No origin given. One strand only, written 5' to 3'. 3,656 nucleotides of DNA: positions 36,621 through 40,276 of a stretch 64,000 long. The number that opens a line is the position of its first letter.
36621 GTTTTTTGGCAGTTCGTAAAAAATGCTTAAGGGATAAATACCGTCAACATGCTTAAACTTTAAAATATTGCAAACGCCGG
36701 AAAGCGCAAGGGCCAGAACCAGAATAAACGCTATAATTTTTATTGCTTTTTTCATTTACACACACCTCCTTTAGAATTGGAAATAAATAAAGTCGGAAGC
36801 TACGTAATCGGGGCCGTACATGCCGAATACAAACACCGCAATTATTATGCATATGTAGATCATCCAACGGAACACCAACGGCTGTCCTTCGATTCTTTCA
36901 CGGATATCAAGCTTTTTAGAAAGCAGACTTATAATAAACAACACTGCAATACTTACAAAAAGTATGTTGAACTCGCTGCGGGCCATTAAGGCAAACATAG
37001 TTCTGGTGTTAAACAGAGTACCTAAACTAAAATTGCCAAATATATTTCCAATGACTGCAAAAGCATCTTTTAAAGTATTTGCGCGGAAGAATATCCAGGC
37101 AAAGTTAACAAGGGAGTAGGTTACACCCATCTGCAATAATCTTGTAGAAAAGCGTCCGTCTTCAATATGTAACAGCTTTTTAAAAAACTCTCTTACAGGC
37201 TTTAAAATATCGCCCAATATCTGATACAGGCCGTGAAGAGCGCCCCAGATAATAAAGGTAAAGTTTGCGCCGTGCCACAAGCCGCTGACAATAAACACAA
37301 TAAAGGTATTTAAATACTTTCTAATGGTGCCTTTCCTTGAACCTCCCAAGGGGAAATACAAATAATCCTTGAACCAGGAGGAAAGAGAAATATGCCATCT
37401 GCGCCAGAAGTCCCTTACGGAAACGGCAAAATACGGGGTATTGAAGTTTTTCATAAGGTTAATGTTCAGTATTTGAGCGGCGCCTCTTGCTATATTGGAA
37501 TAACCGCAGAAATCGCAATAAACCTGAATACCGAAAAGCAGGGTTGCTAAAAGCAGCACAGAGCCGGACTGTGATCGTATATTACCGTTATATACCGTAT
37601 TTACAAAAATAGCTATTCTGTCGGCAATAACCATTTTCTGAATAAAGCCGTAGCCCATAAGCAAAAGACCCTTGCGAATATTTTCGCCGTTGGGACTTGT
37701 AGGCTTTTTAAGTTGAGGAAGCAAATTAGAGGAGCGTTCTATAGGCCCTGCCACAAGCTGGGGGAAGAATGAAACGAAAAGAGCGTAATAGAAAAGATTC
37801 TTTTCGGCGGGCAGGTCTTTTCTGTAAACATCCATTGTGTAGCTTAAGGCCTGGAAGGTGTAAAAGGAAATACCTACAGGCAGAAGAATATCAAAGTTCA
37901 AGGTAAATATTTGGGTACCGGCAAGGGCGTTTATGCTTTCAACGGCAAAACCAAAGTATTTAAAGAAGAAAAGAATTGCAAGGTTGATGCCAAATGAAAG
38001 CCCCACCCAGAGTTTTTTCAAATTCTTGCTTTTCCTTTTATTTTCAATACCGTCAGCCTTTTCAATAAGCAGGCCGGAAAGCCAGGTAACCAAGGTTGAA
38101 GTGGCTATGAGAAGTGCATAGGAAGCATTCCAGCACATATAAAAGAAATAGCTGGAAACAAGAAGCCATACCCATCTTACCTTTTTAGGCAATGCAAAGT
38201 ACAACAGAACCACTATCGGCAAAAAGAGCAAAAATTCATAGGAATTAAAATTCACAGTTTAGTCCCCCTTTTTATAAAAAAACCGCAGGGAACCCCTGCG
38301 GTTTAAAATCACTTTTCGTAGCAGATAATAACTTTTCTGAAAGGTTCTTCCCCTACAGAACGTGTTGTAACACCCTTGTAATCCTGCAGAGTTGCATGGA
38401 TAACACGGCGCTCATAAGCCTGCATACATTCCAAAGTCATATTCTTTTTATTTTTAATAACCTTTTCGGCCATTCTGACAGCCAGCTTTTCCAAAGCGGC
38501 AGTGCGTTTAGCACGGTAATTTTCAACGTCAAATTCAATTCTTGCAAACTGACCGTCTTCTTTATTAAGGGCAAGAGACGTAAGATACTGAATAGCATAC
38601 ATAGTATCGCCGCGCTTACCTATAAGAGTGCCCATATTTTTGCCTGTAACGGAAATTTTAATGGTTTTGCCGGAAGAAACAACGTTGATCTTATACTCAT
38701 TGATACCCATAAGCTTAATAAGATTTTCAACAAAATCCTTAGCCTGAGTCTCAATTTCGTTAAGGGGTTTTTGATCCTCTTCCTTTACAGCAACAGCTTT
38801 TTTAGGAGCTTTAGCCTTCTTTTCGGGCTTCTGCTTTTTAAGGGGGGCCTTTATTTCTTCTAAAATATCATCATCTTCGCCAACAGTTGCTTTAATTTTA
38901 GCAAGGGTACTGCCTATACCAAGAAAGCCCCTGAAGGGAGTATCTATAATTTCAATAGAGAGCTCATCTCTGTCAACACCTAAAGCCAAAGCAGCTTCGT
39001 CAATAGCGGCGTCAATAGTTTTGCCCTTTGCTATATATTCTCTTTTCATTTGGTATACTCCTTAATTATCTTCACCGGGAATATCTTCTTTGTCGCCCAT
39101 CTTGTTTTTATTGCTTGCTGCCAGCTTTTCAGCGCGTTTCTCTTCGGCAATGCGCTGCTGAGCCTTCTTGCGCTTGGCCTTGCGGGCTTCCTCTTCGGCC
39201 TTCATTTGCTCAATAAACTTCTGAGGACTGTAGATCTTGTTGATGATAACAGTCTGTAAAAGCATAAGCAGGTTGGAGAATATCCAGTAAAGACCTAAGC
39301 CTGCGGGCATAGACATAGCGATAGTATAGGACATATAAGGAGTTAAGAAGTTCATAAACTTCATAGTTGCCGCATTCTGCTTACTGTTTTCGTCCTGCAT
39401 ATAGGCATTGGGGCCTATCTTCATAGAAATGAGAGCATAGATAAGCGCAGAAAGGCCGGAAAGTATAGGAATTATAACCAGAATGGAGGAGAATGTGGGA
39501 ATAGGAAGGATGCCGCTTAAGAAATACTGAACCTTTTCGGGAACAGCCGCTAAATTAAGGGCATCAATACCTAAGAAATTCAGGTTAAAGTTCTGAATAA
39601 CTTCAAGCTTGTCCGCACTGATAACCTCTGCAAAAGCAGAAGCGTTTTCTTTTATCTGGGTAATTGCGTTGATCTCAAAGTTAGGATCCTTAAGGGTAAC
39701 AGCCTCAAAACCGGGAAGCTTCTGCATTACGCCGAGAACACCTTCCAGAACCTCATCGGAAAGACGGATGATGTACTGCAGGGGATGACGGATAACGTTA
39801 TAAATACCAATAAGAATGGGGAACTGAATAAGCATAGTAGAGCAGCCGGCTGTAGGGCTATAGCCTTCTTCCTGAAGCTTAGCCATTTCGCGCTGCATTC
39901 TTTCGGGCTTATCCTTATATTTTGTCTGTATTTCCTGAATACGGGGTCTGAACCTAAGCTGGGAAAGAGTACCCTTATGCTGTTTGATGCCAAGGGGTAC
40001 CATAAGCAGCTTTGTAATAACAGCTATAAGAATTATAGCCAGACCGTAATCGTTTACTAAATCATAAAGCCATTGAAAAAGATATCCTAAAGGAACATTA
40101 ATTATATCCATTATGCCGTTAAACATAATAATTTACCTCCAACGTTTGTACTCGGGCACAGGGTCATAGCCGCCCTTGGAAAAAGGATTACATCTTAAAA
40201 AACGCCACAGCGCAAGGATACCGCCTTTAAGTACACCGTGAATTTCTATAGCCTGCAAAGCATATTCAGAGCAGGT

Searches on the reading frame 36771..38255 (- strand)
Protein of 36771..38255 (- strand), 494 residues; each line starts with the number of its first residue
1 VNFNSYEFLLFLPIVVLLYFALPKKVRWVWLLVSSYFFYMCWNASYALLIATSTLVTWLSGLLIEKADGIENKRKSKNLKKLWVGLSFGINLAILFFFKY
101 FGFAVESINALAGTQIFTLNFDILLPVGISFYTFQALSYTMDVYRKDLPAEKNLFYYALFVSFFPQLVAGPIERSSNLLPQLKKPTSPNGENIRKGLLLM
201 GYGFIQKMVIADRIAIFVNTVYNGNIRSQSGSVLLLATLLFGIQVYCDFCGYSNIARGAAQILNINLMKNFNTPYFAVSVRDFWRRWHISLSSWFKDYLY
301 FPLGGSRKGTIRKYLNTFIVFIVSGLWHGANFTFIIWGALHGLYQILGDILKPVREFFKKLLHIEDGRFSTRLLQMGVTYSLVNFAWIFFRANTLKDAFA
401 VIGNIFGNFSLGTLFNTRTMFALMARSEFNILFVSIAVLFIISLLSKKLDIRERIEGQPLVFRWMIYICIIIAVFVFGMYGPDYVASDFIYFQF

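Call 80: search_protein_families(library=pfam, proteins=[window:36771-38255:-], max_evalue=0.00001)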
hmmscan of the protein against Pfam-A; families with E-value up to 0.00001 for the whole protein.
window:36771-38255:- (494 aa): 2 families
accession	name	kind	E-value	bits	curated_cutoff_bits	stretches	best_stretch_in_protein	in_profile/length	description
PF03062.24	MBOAT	-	1.6e-29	103.7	27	1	153-356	80-302/337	MBOAT, membrane-bound O-acyltransferase family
PF13813.11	MBOAT_2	-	4.8e-10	40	25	1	270-332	4-68/85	Membrane bound O-acyl transferase family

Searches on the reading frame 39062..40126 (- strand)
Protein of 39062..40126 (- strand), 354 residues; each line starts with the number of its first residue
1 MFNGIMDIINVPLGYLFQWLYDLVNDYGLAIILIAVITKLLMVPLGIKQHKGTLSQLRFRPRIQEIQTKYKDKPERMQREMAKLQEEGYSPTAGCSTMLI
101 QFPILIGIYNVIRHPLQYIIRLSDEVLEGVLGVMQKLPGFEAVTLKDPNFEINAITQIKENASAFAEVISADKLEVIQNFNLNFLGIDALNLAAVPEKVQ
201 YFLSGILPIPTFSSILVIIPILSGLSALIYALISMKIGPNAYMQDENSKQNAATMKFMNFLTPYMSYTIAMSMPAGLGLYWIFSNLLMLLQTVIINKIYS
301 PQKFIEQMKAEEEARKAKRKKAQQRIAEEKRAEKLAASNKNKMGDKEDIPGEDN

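Call 54: list_cluster_members(proteins=[P0003, P0004, P0009, P0001, window:39062-40126:-])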
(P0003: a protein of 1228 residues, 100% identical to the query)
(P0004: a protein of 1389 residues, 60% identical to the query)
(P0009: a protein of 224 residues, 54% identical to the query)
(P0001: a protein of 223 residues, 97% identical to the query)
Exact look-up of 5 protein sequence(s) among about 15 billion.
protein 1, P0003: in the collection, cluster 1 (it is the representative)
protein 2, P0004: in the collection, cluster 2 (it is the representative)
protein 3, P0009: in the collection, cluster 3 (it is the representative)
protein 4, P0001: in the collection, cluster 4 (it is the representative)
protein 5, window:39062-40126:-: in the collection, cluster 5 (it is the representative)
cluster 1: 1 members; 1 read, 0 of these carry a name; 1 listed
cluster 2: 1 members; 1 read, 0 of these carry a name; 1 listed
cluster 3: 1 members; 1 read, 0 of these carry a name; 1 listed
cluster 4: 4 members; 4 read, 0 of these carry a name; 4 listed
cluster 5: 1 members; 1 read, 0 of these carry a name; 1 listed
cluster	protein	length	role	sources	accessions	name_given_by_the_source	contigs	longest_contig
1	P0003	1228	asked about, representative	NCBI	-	-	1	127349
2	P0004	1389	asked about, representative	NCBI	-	-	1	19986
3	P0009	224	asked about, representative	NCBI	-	-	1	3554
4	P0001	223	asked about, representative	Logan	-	-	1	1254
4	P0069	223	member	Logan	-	-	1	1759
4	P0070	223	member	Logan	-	-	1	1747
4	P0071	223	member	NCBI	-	-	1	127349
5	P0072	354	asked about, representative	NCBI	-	-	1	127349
